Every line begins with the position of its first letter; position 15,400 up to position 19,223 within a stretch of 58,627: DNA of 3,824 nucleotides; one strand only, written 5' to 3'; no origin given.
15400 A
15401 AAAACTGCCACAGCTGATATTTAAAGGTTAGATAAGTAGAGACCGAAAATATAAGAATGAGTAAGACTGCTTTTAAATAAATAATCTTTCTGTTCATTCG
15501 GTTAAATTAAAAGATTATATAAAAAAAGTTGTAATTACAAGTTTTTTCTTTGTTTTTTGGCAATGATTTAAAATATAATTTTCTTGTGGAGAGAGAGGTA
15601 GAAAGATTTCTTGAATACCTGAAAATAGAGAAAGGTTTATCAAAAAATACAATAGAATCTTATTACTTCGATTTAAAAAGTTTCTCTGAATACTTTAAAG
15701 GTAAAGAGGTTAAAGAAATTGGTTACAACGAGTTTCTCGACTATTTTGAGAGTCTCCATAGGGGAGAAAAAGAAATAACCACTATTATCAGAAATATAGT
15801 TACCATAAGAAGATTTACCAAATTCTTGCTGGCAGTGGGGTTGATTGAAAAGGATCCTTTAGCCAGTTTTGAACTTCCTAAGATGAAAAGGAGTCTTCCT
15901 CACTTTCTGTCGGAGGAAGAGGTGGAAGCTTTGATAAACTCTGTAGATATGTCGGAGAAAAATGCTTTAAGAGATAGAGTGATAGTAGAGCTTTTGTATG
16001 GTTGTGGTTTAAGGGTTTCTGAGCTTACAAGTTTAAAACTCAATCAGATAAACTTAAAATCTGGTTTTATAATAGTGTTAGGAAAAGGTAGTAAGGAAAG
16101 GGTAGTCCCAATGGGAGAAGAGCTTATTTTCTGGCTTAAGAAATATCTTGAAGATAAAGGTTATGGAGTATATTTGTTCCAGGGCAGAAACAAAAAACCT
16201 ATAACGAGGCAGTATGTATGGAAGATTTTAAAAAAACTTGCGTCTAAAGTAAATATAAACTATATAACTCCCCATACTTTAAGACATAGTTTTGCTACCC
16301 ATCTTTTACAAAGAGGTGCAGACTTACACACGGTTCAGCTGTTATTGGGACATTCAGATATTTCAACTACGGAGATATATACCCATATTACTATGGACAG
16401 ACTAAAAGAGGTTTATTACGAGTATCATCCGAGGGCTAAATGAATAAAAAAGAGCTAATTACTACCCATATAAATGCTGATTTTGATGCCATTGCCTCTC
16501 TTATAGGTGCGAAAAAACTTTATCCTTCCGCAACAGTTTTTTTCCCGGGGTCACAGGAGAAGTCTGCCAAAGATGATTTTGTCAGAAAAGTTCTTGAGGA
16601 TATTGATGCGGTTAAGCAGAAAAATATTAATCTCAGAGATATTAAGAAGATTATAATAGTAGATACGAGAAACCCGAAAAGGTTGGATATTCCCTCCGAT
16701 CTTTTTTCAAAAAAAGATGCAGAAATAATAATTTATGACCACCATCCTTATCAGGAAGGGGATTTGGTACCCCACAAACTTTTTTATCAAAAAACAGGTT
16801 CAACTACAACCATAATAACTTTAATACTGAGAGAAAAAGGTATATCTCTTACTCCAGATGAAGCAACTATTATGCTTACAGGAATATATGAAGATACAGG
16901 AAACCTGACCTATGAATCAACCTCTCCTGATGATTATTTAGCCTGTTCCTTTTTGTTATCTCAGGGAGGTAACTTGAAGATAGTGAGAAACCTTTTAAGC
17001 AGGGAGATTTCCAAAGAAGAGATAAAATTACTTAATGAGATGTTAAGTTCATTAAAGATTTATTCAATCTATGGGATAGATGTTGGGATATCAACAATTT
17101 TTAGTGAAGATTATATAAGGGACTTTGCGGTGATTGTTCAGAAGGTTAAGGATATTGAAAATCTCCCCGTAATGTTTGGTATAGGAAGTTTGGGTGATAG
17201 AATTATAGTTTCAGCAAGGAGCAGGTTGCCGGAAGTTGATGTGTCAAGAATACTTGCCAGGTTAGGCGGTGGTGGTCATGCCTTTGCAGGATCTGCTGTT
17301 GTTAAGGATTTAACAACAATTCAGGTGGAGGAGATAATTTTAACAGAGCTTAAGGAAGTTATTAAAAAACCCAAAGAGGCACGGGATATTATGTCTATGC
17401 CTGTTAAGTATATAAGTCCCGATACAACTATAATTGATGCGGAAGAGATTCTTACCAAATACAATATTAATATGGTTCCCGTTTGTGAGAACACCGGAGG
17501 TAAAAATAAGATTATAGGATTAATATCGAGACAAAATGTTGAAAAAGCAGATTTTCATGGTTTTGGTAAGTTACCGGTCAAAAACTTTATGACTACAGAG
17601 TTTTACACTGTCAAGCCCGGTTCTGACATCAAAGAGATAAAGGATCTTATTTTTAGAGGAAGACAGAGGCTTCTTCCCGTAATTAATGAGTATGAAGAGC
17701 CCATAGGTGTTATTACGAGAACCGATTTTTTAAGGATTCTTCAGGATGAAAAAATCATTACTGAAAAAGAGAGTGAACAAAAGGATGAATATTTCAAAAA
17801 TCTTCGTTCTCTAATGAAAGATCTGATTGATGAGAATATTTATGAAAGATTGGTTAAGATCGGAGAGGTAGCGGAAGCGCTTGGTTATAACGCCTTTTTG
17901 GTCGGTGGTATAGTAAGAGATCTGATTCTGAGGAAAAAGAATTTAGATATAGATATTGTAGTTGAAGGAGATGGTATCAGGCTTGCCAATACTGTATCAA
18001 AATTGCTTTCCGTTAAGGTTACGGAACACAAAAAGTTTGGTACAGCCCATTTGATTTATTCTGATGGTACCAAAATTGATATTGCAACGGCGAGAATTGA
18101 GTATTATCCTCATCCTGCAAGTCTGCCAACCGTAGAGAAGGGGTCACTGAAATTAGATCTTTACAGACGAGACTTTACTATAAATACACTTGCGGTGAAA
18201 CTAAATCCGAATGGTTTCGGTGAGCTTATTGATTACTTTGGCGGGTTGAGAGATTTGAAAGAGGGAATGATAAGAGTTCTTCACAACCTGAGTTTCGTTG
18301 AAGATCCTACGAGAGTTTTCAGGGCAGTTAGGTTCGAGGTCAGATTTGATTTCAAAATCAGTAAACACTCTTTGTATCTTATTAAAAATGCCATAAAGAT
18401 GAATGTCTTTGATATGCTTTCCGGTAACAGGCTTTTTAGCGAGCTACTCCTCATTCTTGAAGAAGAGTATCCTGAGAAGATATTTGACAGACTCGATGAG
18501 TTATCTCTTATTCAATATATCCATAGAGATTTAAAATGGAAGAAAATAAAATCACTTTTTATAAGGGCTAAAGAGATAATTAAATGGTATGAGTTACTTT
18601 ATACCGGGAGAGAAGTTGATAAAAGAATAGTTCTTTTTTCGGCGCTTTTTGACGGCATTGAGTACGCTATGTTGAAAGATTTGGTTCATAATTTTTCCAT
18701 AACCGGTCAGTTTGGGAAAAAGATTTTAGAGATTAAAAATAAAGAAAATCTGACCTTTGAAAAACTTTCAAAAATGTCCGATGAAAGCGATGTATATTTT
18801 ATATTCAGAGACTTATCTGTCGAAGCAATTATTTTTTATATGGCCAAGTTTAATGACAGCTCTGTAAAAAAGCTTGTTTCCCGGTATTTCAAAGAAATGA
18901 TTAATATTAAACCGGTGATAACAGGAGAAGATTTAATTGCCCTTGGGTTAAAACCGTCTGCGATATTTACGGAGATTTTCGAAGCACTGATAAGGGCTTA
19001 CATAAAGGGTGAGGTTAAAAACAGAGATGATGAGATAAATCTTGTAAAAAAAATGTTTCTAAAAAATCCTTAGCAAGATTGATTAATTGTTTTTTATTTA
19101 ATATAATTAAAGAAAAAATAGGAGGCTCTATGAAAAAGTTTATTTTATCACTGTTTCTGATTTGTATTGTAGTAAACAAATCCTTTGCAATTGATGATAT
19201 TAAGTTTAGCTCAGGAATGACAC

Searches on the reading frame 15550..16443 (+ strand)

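Call 25: search_protein_families(library=pfam, proteins=[window:15550-16443:+], max_evalue=0.001)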
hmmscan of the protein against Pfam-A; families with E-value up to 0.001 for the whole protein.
window:15550-16443:+ (297 aa): 3 families
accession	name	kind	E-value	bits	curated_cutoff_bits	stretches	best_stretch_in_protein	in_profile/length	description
PF00589.27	Phage_integrase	-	2.9e-50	170.9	27.1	1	119-282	2-170/172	Phage integrase family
PF02899.23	Phage_int_SAM_1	-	1.1e-15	58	22.3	1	17-95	1-81/83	Phage integrase, N-terminal SAM-like domain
PF13495.12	Phage_int_SAM_4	-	6.2e-08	33.4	27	1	18-78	3-63/85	Phage integrase, N-terminal SAM-like domain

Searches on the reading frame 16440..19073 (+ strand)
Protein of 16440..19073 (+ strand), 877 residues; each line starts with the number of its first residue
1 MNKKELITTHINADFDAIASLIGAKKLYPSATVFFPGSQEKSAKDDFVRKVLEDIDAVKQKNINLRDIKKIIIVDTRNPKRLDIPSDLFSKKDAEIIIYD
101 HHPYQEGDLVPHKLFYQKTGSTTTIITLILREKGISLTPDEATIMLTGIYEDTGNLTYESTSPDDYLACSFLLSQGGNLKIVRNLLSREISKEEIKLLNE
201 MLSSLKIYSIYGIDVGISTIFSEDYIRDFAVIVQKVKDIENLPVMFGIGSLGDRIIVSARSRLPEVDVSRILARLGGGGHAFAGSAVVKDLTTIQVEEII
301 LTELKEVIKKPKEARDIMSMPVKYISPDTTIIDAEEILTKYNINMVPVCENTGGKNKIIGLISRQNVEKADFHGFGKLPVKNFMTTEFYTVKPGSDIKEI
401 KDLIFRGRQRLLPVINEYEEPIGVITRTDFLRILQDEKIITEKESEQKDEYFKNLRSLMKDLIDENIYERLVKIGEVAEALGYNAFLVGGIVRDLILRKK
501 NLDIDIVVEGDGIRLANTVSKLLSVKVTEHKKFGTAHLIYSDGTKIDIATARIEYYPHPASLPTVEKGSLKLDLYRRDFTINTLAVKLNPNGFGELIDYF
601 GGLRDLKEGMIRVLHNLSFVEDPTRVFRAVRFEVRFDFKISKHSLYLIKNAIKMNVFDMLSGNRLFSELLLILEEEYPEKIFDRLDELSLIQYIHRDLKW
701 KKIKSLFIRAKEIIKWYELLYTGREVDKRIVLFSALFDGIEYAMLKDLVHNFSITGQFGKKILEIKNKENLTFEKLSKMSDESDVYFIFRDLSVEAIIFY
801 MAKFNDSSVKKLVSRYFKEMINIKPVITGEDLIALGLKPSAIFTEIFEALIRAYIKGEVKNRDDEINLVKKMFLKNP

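Call 24: search_protein_families(library=ncbifam, proteins=[window:16440-19073:+], max_evalue=0.001)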
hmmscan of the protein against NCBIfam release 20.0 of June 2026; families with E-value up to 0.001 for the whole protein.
window:16440-19073:+ (877 aa): 30 families (the best 25 are shown)
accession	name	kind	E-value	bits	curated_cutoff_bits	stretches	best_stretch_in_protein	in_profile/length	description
NF041569.1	A-tRNAntase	equivalog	4.2e-254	845.8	1440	1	5-872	2-876/880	A-adding tRNA nucleotidyltransferase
NF009814.0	PRK13299.1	equivalog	2.3e-35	122.4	290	1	474-867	12-387/396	CCA tRNA nucleotidyltransferase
TIGR02692.1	tRNA_CCA_actino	equivalog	1.2e-28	100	438.8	1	469-698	14-243/466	CCA tRNA nucleotidyltransferase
TIGR01942.1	pcnB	subfamily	2.1e-27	96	305.65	1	473-699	20-242/425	polynucleotide adenylyltransferase PcnB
NF008137.0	PRK10885.1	equivalog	7.5e-23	81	451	1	485-693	3-205/409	multifunctional CCA addition/repair protein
NF008634.1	PRK11623.1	equivalog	1.8e-22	79.5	702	1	464-694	42-279/469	polynucleotide adenylyltransferase PcnB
NF011442.0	PRK14869.1-4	equivalog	7.4e-20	70.9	400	2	93-225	324-460/543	putative manganese-dependent inorganic diphosphatase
NF009813.0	PRK13298.1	equivalog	1.4e-16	60.4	606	1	486-767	4-276/417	tRNA CCA-pyrophosphorylase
NF053633.1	OlncasPapPhNrnA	equivalog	1.9e-16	59.9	350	1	6-295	20-305/317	bifunctional oligoribonuclease/PAP phosphatase NrnA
NF009812.0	PRK13297.1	equivalog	9.3e-15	54.6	624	1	479-689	8-210/364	tRNA CCA-pyrophosphorylase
TIGR01302.1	IMP_dehydrog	equivalog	1.7e-14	53.6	481.5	1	305-436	73-202/450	IMP dehydrogenase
NF011443.0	PRK14869.1-5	equivalog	1.6e-11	43.4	335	0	69-153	306-387/546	putative manganese-dependent inorganic diphosphatase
NF011449.0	PRK14869.2-5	equivalog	1.3e-10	40.9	411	1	58-175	196-310/451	putative manganese-dependent inorganic diphosphatase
NF011440.0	PRK14869.1-2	equivalog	2.1e-10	39.9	746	1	59-225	290-455/541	putative manganese-dependent inorganic diphosphatase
NF011447.0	PRK14869.2-3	equivalog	4.3e-10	38.8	522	1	95-172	324-403/540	putative manganese-dependent inorganic diphosphatase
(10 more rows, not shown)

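Call 25: search_protein_families(library=pfam, proteins=[window:16440-19073:+], max_evalue=0.001)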
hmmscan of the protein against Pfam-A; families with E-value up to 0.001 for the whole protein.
window:16440-19073:+ (877 aa): 6 families
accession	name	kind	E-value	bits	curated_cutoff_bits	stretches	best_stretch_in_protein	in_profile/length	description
PF01743.26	PolyA_pol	-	7.6e-30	104.3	23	1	485-612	1-126/126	Poly A polymerase head domain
PF00571.33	CBS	-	2.6e-22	79.3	24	2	380-435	1-56/57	CBS domain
PF01368.27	DHH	-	4.8e-11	43.5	28.1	1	6-149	3-125/125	DHH family, N-terminal domain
PF02272.25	DHHA1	-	1e-06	29.6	25.9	1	231-309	20-101/102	DHHA1 domain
PF12627.12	PolyA_pol_RNAbd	-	2.3e-05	24.5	22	1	638-698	2-60/64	Probable RNA and SrmB- binding site of polymerase A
PF13735.12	tRNA_NucTran2_2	-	0.0004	20.8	27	1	780-866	56-145/149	tRNA nucleotidyltransferase domain 2 putative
